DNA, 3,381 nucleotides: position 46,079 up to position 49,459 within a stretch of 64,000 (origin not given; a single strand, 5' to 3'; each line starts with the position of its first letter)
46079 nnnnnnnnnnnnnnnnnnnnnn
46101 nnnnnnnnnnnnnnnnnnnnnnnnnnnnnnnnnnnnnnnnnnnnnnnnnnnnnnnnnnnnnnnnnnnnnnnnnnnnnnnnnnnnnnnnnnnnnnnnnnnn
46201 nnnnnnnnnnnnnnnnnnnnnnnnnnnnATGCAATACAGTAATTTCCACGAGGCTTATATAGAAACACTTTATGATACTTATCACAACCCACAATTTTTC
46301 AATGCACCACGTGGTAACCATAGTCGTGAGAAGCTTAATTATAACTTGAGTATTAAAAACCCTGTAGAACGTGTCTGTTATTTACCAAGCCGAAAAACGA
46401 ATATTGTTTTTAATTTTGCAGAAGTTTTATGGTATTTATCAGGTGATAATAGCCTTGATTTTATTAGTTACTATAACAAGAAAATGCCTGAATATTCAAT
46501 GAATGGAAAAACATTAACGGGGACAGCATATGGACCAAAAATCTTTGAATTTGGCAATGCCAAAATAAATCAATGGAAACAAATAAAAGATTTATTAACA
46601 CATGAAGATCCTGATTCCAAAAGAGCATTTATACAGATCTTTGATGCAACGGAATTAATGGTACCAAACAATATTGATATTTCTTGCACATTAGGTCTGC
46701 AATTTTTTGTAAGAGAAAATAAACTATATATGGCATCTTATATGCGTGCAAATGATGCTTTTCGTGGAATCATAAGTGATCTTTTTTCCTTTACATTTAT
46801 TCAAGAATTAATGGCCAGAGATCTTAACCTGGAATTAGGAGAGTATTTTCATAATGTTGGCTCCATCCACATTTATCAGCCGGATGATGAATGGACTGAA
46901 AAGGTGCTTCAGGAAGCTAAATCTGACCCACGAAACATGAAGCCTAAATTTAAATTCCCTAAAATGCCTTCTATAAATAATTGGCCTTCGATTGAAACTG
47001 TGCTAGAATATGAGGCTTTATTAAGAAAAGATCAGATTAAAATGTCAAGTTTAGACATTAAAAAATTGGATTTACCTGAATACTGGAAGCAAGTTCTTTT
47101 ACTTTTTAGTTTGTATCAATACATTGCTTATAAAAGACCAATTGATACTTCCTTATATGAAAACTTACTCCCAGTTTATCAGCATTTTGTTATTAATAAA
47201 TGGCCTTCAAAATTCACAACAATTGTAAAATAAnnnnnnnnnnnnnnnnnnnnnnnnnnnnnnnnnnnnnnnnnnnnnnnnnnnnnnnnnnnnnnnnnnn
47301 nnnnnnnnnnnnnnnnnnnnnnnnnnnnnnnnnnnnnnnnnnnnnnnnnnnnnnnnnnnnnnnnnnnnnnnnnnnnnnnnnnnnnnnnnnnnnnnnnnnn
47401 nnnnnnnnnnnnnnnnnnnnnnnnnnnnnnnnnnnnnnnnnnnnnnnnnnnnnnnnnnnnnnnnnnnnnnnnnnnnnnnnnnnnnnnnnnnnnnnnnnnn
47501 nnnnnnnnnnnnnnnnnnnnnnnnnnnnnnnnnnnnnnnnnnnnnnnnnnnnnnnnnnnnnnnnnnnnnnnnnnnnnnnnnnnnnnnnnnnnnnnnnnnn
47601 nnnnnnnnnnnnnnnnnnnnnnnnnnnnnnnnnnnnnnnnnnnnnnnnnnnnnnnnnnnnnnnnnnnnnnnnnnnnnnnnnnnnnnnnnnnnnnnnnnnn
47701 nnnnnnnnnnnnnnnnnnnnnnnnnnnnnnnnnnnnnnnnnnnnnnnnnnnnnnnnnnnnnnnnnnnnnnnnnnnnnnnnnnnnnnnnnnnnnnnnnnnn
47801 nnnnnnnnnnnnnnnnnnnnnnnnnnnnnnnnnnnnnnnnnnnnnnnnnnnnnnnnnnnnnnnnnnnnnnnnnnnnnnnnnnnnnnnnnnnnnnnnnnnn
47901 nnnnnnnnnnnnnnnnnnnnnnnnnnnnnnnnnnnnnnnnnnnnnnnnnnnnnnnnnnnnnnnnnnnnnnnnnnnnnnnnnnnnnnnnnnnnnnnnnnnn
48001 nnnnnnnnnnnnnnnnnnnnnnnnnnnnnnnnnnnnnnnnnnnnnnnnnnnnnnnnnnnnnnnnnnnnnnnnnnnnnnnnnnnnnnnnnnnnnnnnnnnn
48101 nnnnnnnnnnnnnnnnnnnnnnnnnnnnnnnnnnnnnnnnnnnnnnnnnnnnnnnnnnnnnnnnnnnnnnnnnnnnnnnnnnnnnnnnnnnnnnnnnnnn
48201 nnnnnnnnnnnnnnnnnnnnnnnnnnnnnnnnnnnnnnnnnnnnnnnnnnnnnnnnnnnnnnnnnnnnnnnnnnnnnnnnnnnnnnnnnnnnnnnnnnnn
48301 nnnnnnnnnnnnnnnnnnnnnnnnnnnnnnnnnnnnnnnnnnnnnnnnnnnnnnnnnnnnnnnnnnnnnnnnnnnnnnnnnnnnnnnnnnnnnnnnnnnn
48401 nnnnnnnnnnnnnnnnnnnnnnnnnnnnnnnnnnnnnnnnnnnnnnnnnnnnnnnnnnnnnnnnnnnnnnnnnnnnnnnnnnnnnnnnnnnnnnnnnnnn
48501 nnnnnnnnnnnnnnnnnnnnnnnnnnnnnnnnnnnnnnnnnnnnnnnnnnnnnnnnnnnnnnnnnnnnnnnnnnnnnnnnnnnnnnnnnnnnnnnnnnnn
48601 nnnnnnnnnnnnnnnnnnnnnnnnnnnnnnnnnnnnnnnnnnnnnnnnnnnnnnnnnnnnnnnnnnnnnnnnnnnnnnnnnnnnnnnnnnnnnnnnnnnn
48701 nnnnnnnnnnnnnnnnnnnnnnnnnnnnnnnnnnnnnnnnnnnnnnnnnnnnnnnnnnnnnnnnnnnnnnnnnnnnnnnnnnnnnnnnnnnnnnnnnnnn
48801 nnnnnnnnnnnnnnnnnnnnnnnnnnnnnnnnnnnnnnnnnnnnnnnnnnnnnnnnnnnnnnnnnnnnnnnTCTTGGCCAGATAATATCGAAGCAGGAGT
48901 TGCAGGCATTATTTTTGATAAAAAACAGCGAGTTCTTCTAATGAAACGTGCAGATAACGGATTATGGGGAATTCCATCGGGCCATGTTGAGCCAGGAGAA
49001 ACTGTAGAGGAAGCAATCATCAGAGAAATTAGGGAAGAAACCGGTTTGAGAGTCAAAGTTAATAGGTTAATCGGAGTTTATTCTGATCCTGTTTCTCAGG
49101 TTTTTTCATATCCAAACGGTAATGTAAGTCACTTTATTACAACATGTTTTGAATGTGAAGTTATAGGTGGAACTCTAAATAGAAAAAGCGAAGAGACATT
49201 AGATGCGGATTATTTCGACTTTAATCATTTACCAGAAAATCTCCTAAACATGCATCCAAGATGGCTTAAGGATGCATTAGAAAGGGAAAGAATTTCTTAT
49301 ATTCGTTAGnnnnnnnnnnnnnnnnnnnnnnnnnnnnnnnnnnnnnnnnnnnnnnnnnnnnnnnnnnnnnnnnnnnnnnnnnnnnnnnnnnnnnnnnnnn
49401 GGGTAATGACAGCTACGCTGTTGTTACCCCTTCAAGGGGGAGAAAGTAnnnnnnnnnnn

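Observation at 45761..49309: Transposon-borne four-gene operon matching a bacimethrin-type pyrimidine antimetabolite pathway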

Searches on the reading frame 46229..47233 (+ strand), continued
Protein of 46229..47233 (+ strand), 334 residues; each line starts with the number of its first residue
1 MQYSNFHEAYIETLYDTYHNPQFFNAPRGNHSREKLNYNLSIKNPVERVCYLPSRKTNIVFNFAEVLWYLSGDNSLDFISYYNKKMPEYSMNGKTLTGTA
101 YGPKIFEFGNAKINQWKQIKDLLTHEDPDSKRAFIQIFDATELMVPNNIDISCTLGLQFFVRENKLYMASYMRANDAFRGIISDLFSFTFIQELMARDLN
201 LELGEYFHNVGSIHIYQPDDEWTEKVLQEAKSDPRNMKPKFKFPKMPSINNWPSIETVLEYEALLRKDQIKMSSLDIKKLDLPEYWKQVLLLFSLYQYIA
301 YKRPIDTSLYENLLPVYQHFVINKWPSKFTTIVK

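Call 32: find_encoding_contigs(protein=P0015, flank=10000, max_places=1)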
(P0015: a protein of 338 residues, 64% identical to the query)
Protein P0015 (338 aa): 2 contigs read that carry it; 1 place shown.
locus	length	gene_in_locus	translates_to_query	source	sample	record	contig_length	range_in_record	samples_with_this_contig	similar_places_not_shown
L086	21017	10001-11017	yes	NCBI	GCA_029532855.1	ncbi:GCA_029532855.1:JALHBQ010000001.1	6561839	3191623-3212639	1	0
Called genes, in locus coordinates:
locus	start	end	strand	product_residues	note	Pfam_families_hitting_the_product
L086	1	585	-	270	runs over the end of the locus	PF20560:MotA_N, PF01618:MotA_ExbB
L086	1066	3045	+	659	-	PF00270:DEAD (faint), PF04851:ResIII, PF17757:UvrB_inter, PF27431:UvrB_3rd, PF00271:Helicase_C, PF12344:UvrB, PF02151:UVR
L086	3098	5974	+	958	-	PF00005:ABC_tran (faint), PF02463:SMC_N (faint), PF03193:RsgA_GTPase (faint), PF13191:AAA_16 (faint), PF13304:AAA_21 (faint), PF13401:AAA_22 (faint), PF17760:UvrA_inter, PF17755:UvrA_DNA-bind, +3 more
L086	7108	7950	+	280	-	PF02110:HK, PF01256:Carb_kinase (weak)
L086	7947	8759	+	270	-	PF08543:Phos_pyr_kin, PF00294:PfkB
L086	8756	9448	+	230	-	PF02581:TMP-TENI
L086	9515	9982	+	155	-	PF05014:Nuc_deoxyrib_tr (weak)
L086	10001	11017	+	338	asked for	PF00303:Thymidylat_synt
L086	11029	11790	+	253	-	PF01209:Ubie_methyltran, PF05175:MTS (weak), PF13489:Methyltransf_23, PF13847:Methyltransf_31, PF08241:Methyltransf_11, PF08242:Methyltransf_12 (weak), PF13649:Methyltransf_25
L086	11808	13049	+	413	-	PF00702:Hydrolase, PF13344:Hydrolase_6, PF13242:Hydrolase_like, PF00293:NUDIX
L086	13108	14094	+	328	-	PF01547:SBP_bac_1, PF22141:Thiaminase-1_dom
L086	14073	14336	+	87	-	-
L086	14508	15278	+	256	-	PF00702:Hydrolase, PF12710:HAD, PF13419:HAD_2, PF13242:Hydrolase_like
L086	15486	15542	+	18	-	PF16935:Hol_Tox (weak)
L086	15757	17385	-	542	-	PF03460:NIR_SIR_ferr, PF01077:NIR_SIR, PF03460:NIR_SIR_ferr, PF01077:NIR_SIR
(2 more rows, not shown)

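Call 48: search_protein_families(library=padloc, proteins=[window:46229-47233:+], max_evalue=0.001)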
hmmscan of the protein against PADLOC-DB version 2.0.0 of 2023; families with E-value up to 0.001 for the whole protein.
window:46229-47233:+ (334 aa): 0 families

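Call 62: find_encoding_contigs(protein=P0066, flank=7000, max_places=2)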
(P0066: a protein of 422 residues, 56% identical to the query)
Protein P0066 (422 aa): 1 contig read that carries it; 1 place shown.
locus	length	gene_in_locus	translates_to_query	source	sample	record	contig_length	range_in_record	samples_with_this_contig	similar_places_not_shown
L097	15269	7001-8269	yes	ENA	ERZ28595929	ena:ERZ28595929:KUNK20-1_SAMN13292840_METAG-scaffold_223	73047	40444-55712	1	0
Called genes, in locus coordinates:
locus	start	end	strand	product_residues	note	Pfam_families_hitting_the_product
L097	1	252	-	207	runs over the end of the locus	PF16441:DUF5038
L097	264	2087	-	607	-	PF13702:Lysozyme_like, PF12385:Peptidase_C70 (weak), PF13529:Peptidase_C39_2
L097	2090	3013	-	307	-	-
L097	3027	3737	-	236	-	-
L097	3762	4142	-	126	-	-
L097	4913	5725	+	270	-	PF08543:Phos_pyr_kin, PF00294:PfkB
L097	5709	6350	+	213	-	PF02581:TMP-TENI, PF03060:NMO (weak)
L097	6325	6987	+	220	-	PF00702:Hydrolase, PF13419:HAD_2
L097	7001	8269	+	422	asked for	PF00293:NUDIX, PF00303:Thymidylat_synt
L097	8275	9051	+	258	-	PF01209:Ubie_methyltran, PF03848:TehB (weak), PF13489:Methyltransf_23 (weak), PF05175:MTS, PF13847:Methyltransf_31, PF08241:Methyltransf_11, PF08242:Methyltransf_12, PF13649:Methyltransf_25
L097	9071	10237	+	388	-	PF01547:SBP_bac_1 (weak), PF22141:Thiaminase-1_dom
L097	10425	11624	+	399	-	PF02133:Transp_cyt_pur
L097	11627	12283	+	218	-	PF03070:TENA_THI-4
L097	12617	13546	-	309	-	PF00575:S1 (faint)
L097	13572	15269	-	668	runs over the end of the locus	PF02534:T4SS-DNA_transf, PF10412:TrwB_AAD_bind, PF12696:TraG-D_C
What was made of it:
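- In Paenibacillus and in L097 the bcm genes sit among thiM/thiD/thiE/tenA/thiaminase I (calls 32, 62). This does not explain the conserved fusion to a PLP-phosphatase-type HAD, or the independent HAD plus NUDIX association in L097 (call 62).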

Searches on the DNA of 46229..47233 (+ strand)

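Call 45: search_rna_families(sources=[L006, L008, L009, L011, L014, L017, L023, L036], threshold=gathering)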
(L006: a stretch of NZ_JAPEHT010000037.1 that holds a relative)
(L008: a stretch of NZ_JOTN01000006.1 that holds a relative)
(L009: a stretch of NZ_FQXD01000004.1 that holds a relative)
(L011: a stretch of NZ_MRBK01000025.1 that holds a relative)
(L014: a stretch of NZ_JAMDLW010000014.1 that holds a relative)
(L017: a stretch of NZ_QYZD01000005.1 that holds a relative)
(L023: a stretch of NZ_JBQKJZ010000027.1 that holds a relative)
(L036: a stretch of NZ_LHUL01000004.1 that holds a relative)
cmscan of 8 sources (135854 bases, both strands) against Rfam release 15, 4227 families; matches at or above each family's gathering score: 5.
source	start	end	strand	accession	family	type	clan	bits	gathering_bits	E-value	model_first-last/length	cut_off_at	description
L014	15487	15731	+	RF01412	BsrG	Gene; sRNA;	-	119.2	55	2.3e-27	1-259/259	no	BsrG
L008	12856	13116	-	RF00230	T-box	Cis-reg; leader;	-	101.2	93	8e-21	1-219/219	no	T-box leader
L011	7360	7463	+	RF00059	TPP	Cis-reg; riboswitch;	-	79.7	54.3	8.8e-14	1-105/105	no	TPP riboswitch aptamer (THI element)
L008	7330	7440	+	RF00059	TPP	Cis-reg; riboswitch;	-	79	54.3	1.3e-13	1-105/105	no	TPP riboswitch aptamer (THI element)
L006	7344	7454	+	RF00059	TPP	Cis-reg; riboswitch;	-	76.6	54.3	5.1e-13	1-105/105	no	TPP riboswitch aptamer (THI element)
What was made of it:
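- No TPP riboswitch was detected at gathering threshold within 8 kb of the Clostridium loci (call 45).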

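Call 46: search_rna_families(sources=[L019, L024, L032, L035, L041, L064, L057, L018], threshold=gathering)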
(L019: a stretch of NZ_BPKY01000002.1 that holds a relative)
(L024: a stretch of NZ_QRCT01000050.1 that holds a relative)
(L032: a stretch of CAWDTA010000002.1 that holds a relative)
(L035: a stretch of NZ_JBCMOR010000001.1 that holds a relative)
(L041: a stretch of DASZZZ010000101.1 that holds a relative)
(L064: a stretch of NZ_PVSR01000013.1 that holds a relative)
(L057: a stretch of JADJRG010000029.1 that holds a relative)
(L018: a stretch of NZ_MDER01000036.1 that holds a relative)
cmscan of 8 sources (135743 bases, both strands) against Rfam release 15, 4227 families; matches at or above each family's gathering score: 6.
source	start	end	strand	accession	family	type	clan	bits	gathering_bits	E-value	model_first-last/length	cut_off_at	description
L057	331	834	-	RF02735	Sernc350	Gene; antisense;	-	171.2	50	1.6e-42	1-513/513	no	Saccharopolyspora sRNA 350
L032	15389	15516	+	RF00050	FMN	Cis-reg; riboswitch;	-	117.3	66.2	2.2e-26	1-138/138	no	FMN riboswitch aptamer (RFN element)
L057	1826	2333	-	RF02735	Sernc350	Gene; antisense;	-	89.5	50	8.2e-20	1-513/513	no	Saccharopolyspora sRNA 350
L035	1489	1590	-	RF00167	Purine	Cis-reg; riboswitch;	CL00123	78.6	37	4.9e-12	1-102/102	no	Purine riboswitch aptamer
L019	7333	7441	+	RF00059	TPP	Cis-reg; riboswitch;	-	66.1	54.3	2e-10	1-105/105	no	TPP riboswitch aptamer (THI element)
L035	11098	11197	+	RF00059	TPP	Cis-reg; riboswitch;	-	59.5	54.3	8.4e-09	1-105/105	no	TPP riboswitch aptamer (THI element)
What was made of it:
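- The same riboswitch lies upstream of bcmB in four other genera (calls 45, 46).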

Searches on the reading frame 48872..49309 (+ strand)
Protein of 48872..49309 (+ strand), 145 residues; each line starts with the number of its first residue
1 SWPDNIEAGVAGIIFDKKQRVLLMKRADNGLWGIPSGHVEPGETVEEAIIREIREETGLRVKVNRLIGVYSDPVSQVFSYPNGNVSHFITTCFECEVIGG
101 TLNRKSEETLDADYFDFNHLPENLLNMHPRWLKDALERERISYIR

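Call 49: search_protein_families(library=ncbifam, proteins=[window:48872-49309:+], max_evalue=0.001)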
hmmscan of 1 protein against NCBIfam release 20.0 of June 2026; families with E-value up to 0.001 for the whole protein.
window:48872-49309:+ (145 aa): 24 families
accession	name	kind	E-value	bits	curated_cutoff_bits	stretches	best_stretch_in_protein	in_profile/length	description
NF006530.0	PRK08999.1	equivalog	1.2e-13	50.9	245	1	10-66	9-69/315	Nudix family hydrolase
NF041652.1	Nud_hyd_Dein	equivalog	1.1e-12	48.4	200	1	9-70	14-83/152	Nudix hydrolase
NF001299.0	PRK00241.1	equivalog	2.1e-12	47.1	158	1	17-122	144-240/263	NAD(+) diphosphatase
NF003788.0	PRK05379.1-5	equivalog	5.6e-12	45.6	354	1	20-136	225-341/351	bifunctional nicotinamide-nucleotide adenylyltransferase/Nudix hydroxylase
TIGR00586.1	mutt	equivalog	7.5e-10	38.9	97.9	1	11-89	9-85/129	8-oxo-dGTP diphosphatase MutT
NF007834.0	PRK10546.1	equivalog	1.2e-09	38.1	156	1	10-71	7-71/135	pyrimidine (deoxy)nucleoside triphosphate diphosphatase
NF001937.0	PRK00714.1-4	equivalog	1.3e-09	37.9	139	1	8-68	9-69/161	RNA pyrophosphohydrolase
NF003787.0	PRK05379.1-4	equivalog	2.2e-09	36.8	449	1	21-113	221-314/346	bifunctional nicotinamide-nucleotide adenylyltransferase/Nudix hydroxylase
NF008044.0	PRK10776.1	equivalog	4.3e-09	36.3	148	1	11-67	8-68/130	8-oxo-dGTP diphosphatase MutT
NF006961.0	PRK09438.1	equivalog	5.2e-09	35.7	103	1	10-65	11-67/151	dihydroneopterin triphosphate diphosphatase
TIGR02705.1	nudix_YtkD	equivalog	7.9e-09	35.2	154.4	1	12-71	28-86/156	RNA deprotection pyrophosphohydrolase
NF001934.0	PRK00714.1-1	equivalog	1e-08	34.8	241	1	8-67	9-68/176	RNA pyrophosphohydrolase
NF001935.0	PRK00714.1-2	equivalog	1.6e-08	34.2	259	1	10-70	11-71/183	RNA pyrophosphohydrolase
NF001936.0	PRK00714.1-3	equivalog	4.2e-08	33.2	118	1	10-60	10-65/155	RNA pyrophosphohydrolase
NF003791.0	PRK05379.2-3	equivalog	6.3e-08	32.2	409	1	24-102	218-298/340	bifunctional nicotinamide-nucleotide adenylyltransferase/Nudix hydroxylase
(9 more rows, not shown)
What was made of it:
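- Tried and rejected: NudJ orthology of the NUDIX domain was rejected (call 49).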
